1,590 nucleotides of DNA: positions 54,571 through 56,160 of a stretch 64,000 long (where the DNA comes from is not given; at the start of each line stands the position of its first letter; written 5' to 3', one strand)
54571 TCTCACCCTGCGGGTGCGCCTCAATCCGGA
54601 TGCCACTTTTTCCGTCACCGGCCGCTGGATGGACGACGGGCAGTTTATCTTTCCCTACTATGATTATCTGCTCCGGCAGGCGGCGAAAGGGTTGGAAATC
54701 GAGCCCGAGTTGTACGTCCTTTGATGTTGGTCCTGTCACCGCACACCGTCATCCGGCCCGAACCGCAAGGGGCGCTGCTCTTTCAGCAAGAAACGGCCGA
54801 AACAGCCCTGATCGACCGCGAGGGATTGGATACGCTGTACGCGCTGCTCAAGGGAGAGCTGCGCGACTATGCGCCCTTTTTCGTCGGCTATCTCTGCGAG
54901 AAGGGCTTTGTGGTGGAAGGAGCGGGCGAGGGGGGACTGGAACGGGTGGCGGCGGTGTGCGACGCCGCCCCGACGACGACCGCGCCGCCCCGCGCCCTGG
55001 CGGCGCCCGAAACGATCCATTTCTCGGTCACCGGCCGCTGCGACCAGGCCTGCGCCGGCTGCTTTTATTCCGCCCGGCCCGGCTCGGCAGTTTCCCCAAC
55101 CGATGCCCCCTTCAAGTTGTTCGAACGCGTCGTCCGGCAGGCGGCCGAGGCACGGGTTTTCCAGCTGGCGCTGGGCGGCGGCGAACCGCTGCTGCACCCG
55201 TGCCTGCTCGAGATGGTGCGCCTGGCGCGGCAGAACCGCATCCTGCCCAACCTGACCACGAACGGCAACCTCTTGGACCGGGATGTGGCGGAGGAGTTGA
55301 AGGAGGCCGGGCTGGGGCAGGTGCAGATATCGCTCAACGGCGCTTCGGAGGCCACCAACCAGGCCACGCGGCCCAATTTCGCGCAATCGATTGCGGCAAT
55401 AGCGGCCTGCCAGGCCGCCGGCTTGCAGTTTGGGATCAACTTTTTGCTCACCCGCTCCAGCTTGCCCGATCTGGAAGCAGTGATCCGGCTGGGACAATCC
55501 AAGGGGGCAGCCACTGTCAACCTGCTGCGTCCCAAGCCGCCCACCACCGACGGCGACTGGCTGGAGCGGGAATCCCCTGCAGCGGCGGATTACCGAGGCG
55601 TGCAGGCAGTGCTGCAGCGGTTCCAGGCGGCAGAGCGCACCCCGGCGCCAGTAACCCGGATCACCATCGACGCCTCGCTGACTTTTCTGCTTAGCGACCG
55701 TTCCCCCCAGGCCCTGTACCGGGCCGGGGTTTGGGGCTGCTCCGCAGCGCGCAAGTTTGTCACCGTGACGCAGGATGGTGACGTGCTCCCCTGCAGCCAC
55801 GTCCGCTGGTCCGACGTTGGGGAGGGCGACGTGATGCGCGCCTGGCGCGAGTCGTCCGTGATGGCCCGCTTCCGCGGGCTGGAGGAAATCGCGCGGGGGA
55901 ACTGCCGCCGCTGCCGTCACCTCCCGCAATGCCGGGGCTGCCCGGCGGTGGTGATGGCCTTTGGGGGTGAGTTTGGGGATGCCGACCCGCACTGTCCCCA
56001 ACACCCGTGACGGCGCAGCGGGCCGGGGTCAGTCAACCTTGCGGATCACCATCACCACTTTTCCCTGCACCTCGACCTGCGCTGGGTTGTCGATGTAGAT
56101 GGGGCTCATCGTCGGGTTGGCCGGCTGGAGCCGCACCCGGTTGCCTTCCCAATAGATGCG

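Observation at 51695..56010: Radical-SAM/SPASM maturase with an N-terminal RRE-like extension, translationally coupled to hutU and two unknown proteins; no obvious precursor peptide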

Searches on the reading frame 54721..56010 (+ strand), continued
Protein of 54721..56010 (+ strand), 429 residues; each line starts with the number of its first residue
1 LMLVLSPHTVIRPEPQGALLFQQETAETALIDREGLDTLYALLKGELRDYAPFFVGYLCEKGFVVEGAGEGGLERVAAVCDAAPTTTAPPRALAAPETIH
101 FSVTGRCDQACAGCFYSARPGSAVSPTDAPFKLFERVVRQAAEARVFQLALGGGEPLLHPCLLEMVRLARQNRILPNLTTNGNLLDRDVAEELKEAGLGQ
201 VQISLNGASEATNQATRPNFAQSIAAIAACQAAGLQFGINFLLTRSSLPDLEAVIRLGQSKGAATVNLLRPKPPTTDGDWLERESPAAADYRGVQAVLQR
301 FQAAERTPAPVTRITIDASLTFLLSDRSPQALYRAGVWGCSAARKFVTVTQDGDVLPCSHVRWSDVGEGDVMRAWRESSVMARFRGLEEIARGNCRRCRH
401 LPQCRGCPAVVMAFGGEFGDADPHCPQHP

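Call 9: find_encoding_contigs(protein=P0098, flank=8000, max_places=2)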
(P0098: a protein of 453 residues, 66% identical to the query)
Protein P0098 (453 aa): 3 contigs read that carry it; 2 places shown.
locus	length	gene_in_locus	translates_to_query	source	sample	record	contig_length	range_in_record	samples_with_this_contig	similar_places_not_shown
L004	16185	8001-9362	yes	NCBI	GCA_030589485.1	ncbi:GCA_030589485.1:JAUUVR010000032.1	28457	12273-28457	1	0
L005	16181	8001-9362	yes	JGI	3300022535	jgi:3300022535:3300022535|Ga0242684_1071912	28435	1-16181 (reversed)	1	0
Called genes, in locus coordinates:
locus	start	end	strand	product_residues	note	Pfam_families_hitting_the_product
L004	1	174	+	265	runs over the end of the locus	PF00005:ABC_tran, PF13304:AAA_21 (faint), PF12399:BCA_ABC_TP_C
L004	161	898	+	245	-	PF00005:ABC_tran, PF13304:AAA_21 (faint)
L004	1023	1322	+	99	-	-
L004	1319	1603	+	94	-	-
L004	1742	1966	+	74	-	-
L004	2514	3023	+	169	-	-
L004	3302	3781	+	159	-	PF13484:Fer4_16 (faint), PF14697:Fer4_21 (faint), PF13237:Fer4_10, PF13247:Fer4_11, PF12838:Fer4_7, PF13187:Fer4_9 (weak), PF00037:Fer4 (weak), PF12797:Fer4_2 (weak), +2 more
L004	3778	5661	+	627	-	PF02730:AFOR_N, PF01314:AFOR_C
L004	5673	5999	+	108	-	-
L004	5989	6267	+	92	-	-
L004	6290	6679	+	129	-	PF01042:Ribonuc_L-PSP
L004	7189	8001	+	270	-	-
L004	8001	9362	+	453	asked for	PF04055:Radical_SAM, PF13186:SPASM (weak)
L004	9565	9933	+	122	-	PF00072:Response_reg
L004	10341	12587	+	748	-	PF00092:VWA, PF13519:VWA_2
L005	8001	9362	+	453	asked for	PF04055:Radical_SAM, PF13186:SPASM (weak)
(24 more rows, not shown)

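Call 28: search_solved_structures(query=A3, max_evalue=0.001)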
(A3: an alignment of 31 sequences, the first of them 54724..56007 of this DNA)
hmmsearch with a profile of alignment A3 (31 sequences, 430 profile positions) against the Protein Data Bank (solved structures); distinct sequences matched with E-value up to 0.001: 21.
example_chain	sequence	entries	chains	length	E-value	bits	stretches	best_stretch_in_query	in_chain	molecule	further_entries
6c8v_A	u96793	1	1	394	5.2e-22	81.4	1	101-426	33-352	Coenzyme PQQ synthesis protein E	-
8wm2_A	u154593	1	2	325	3e-11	45.9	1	99-206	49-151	Fe-S radical SAM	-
4k37_A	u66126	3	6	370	4.7e-11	45.3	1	105-408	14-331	Anaerobic sulfatase-maturating enzyme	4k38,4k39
4k36_A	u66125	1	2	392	5.7e-11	45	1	105-408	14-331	Anaerobic sulfatase-maturating enzyme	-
5v1q_A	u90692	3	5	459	1.5e-10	43.7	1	70-408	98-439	Radical SAM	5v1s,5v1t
7vob_C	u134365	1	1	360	2.1e-10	43.1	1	129-254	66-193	Cytosylglucuronate decarboxylase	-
7voc_C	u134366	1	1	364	2.2e-10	43.1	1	129-254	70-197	Cytosylglucuronate decarboxylase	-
7tol_A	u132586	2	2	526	6.7e-10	41.5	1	100-235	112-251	glycerol dibiphytanyl glycerol tetraether - macrocyclic archaeol synthase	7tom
6efn_A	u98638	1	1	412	3.8e-08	35.7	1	98-262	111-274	Sporulation killing factor maturation protein SkfB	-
5wgg_A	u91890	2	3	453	1.6e-07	33.7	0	338-415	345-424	Radical SAM domain protein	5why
9dfu_A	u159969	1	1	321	3.5e-07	32.5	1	94-249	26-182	Radical SAM core domain-containing protein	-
9dfn_A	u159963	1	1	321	6.2e-07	31.7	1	95-249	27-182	Radical SAM core domain-containing protein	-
2fb2_A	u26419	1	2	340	1.1e-06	30.9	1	99-244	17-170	Molybdenum cofactor biosynthesis protein A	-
1tv7_A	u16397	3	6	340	1.2e-06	30.8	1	98-244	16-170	Molybdenum cofactor biosynthesis protein A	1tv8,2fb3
7n7i_A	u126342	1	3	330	7e-06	28.3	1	89-249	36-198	Viperin-like enzyme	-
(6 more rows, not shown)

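Call 33: predict_structure(alignment_id=A3)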
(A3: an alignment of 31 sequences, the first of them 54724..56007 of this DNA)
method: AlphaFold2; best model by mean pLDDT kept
length: 428 residues; sequences in the alignment: 31
mean_pLDDT: 64.4   pTM: 0.61
mean pLDDT of the five models: 64.4, 63.5, 62.3, 61.4, 58.7
residues with pLDDT >= 90: 41; 70-90: 150; 50-70: 115; < 50: 122
segments of 3 or more residues with pLDDT < 50: 88-94, 104-121, 272-276, 306-309, 311-328, 338-343, 358-364, 377-380, 382-428
pLDDT, mean of each block of 10 residues (from residue 1): 81 68 57 84 74 73 80 90 61 52 45 42 60 81 71 66 91 83 88 90 84 77 92 86 80 87 69 47 64 74 56 41 43 52 54 54 49 48 43 33 30 30 33
secondary structure, 60 per line:
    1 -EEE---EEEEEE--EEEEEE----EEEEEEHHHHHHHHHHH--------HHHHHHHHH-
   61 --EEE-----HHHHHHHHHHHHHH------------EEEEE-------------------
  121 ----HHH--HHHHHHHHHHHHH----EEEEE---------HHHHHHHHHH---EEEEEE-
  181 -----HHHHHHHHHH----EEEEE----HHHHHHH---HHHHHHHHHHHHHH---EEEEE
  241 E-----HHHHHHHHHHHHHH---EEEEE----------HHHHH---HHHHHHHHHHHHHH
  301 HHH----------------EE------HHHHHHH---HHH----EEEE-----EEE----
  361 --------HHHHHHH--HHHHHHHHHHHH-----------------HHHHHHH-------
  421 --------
elements in order: E2-4 E8-13 E16-21 E26-31 H32-42 H51-59 E63-65 H71-84 E97-101 H130-142 E147-151 H161-170 E174-179 H186-195 E200-204 H209-215 H219-232 E236-241 H247-260 E264-268 H279-283 H287-303 H328-334 E345-348 E354-356 H369-375 H378-389 H407-413

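Call 40: fold_search(model_id=the predicted structure, library=pdb)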
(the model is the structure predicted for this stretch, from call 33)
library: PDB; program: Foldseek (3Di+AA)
matches with E <= 10: 1789; with E <= 0.001: 128
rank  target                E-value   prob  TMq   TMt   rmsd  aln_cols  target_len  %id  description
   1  5v1s_B                2.5e-12  1.00  0.42  0.42  15.0       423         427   17  Crystal structure of Streptococcus suis SuiB bound to S-adenosylmethionine (released 2017-08-30)
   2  5v1q_A                2.4e-11  1.00  0.45  0.45  14.4       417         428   17  Crystal structure of Streptococcus suis SuiB (released 2017-08-30)
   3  5v1q_B                2.7e-11  1.00  0.46  0.45  14.8       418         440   18  Crystal structure of Streptococcus suis SuiB (released 2017-08-30)
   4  5v1s_A                3.4e-11  1.00  0.45  0.46  14.6       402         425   17  Crystal structure of Streptococcus suis SuiB bound to S-adenosylmethionine (released 2017-08-30)
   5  6efn                  6.8e-11  1.00  0.47  0.53  12.7       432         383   16  Structure of a RiPP maturase, SkfB (released 2018-10-24)
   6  5v1t_A                9.1e-11  1.00  0.47  0.46  15.1       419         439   17  Crystal structure of Streptococcus suis SuiB bound to precursor peptide SuiA (released 2017-08-30)
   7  7vob                  4.4e-09  1.00  0.43  0.55  11.3       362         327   18  The crystal structure of a Radical SAM Enzyme BlsE involved in the Biosynthesis of Blasticidin S (released 2022-05-04)
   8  5vsl_A                1.7e-08  1.00  0.39  0.61   9.0       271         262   17  Crystal structure of viperin with bound [4Fe-4S] cluster and S-adenosylhomocysteine (SAH) (released 2017-06-14)
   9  6q2p_B                2.2e-08  1.00  0.39  0.55   9.1       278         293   17  Crystal structure of mouse viperin bound to cytidine triphosphate and S-adenosylhomocysteine (released 2020-01-22)
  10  6c8v                  2.5e-08  1.00  0.41  0.55   5.9       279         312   20  X-ray structure of PqqE from Methylobacterium extorquens (released 2018-02-14)
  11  6q2p_A                3.0e-08  1.00  0.43  0.60   8.7       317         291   17  Crystal structure of mouse viperin bound to cytidine triphosphate and S-adenosylhomocysteine (released 2020-01-22)
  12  1tv7_A                3.7e-08  1.00  0.42  0.53   9.8       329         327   15  Structure of the S-adenosylmethionine dependent Enzyme MoaA (released 2004-08-31)
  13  2fb2_B                4.0e-08  1.00  0.43  0.55   9.9       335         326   15  Structure of the MoaA Arg17/266/268/Ala triple mutant (released 2006-05-09)
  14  5vsl_B                4.5e-08  1.00  0.41  0.65   6.0       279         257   16  Crystal structure of viperin with bound [4Fe-4S] cluster and S-adenosylhomocysteine (SAH) (released 2017-06-14)
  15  2fb2_A                8.0e-08  1.00  0.41  0.53  10.5       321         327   17  Structure of the MoaA Arg17/266/268/Ala triple mutant (released 2006-05-09)
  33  4k36_B                6.0e-07  1.00  0.44  0.51   8.6       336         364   17  His6 tagged anSMEcpe with bound AdoMet (released 2013-05-08)
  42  4k37_A                1.4e-06  1.00  0.43  0.50   9.0       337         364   17  Native anSMEcpe with bound AdoMet (released 2013-05-08)
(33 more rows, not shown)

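Call 47: search_protein_families(library=ncbifam, proteins=[L002:10567-11883:+, L002:9380-9994:+, L002:5876-6661:+], max_evalue=0.00001)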
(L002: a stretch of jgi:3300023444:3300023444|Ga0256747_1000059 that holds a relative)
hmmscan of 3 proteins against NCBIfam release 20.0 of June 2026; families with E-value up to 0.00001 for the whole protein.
L002:10567-11883:+ (438 aa): 37 families (the best 25 are shown)
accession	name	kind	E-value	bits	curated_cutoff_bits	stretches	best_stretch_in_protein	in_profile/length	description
TIGR01224.1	hutI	equivalog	1.9e-142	474.6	298.15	1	36-429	1-376/377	imidazolonepropionase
NF006679.0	PRK09228.1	subfamily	2.1e-20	72.9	351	2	296-415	275-396/433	guanine deaminase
NF006549.0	PRK09045.1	equivalog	4.3e-18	65.2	540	2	289-408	257-382/444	TRZ/ATZ family hydrolase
NF006056.0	PRK08204.1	subfamily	1.3e-17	63.7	391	2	31-85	17-67/449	hypothetical protein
TIGR02967.1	guan_deamin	equivalog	4e-17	62.3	375.4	2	297-414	251-370/401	guanine deaminase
NF006689.0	PRK09237.1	equivalog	4.7e-14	51.7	371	1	40-89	24-70/383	amidohydrolase/deacetylase family metallohydrolase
NF005557.0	PRK07228.1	equivalog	7.7e-14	51.2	522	1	297-411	261-381/445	5'-deoxyadenosine deaminase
NF051886.1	XaaProDiPepCaul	equivalog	2.1e-13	50.1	500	1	359-430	329-396/398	Xaa-Pro dipeptidase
NF006055.0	PRK08203.1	equivalog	2e-12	46.4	532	1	36-85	24-71/455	8-oxoguanine deaminase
NF004801.0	PRK06151.1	subfamily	2.1e-11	43.4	416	0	287-429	283-423/491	chlorohydrolase family protein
NF011990.0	PRK15446.2-6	subfamily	4e-10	39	233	0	35-85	16-66/390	alpha-D-ribose 1-methylphosphonate 5-triphosphate diphosphatase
TIGR03314.1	Se_ssnA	subfamily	7.4e-10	38.2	455.5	1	35-85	17-67/441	putative selenium metabolism protein SsnA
NF005540.0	PRK07203.1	equivalog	2.3e-09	36.4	444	1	34-85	17-68/444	putative aminohydrolase SsnA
NF009059.0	PRK12393.1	equivalog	2.5e-09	36.4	543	0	39-86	29-72/460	amidohydrolase family protein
NF004701.0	PRK06038.1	equivalog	7.2e-09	34.8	609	1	36-86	21-67/432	N-ethylammeline chlorohydrolase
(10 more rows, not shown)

L002:9380-9994:+ (204 aa): 0 families

L002:5876-6661:+ (261 aa): 0 families

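Call 67: search_protein_families(library=padloc, proteins=[window:54724-56010:+], max_evalue=0.01)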
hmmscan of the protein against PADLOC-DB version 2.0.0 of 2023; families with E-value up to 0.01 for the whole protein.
window:54724-56010:+ (428 aa): 3 families
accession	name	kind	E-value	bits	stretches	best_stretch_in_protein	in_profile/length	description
PDLC02903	pVip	-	7.1e-15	53.2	1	98-215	2-111/257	Viperins not associated with kinases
PDLC02904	pVip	-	4.6e-11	40.7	1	98-215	5-118/262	Viperins associated with kinases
PDLC02905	pVip-kinase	-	0.00093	16.5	1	94-207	180-294/474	Viperin-kinase fusion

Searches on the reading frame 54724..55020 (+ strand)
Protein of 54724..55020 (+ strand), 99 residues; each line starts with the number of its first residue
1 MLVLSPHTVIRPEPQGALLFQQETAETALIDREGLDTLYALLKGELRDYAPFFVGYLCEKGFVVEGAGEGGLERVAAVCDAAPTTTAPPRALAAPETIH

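Call 19: search_protein_families(library=pfam, proteins=[window:54724-55020:+], max_evalue=10)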
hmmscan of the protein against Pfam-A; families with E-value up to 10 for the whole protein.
window:54724-55020:+ (99 aa): 1 family
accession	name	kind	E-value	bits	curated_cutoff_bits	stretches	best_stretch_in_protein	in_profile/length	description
PF20333.3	DUF6628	-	0.05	14.1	27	1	55-91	83-119/137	Family of unknown function (DUF6628)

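Call 36: search_solved_structures(query=A4, max_evalue=10, show_alignments=3)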
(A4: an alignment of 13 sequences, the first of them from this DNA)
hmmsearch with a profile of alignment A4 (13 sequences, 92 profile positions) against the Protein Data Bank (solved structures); distinct sequences matched with E-value up to 10: 3.
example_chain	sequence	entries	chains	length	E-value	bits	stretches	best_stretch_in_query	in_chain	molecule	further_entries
6me0_C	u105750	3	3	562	0.18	15.2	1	33-79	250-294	Maturase reverse transcriptase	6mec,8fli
5mwa_A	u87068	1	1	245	0.66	13.4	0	19-77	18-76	Bifunctional epoxide hydrolase 2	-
2qr3_A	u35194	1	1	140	1.2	12.6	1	8-79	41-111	Two-component system response regulator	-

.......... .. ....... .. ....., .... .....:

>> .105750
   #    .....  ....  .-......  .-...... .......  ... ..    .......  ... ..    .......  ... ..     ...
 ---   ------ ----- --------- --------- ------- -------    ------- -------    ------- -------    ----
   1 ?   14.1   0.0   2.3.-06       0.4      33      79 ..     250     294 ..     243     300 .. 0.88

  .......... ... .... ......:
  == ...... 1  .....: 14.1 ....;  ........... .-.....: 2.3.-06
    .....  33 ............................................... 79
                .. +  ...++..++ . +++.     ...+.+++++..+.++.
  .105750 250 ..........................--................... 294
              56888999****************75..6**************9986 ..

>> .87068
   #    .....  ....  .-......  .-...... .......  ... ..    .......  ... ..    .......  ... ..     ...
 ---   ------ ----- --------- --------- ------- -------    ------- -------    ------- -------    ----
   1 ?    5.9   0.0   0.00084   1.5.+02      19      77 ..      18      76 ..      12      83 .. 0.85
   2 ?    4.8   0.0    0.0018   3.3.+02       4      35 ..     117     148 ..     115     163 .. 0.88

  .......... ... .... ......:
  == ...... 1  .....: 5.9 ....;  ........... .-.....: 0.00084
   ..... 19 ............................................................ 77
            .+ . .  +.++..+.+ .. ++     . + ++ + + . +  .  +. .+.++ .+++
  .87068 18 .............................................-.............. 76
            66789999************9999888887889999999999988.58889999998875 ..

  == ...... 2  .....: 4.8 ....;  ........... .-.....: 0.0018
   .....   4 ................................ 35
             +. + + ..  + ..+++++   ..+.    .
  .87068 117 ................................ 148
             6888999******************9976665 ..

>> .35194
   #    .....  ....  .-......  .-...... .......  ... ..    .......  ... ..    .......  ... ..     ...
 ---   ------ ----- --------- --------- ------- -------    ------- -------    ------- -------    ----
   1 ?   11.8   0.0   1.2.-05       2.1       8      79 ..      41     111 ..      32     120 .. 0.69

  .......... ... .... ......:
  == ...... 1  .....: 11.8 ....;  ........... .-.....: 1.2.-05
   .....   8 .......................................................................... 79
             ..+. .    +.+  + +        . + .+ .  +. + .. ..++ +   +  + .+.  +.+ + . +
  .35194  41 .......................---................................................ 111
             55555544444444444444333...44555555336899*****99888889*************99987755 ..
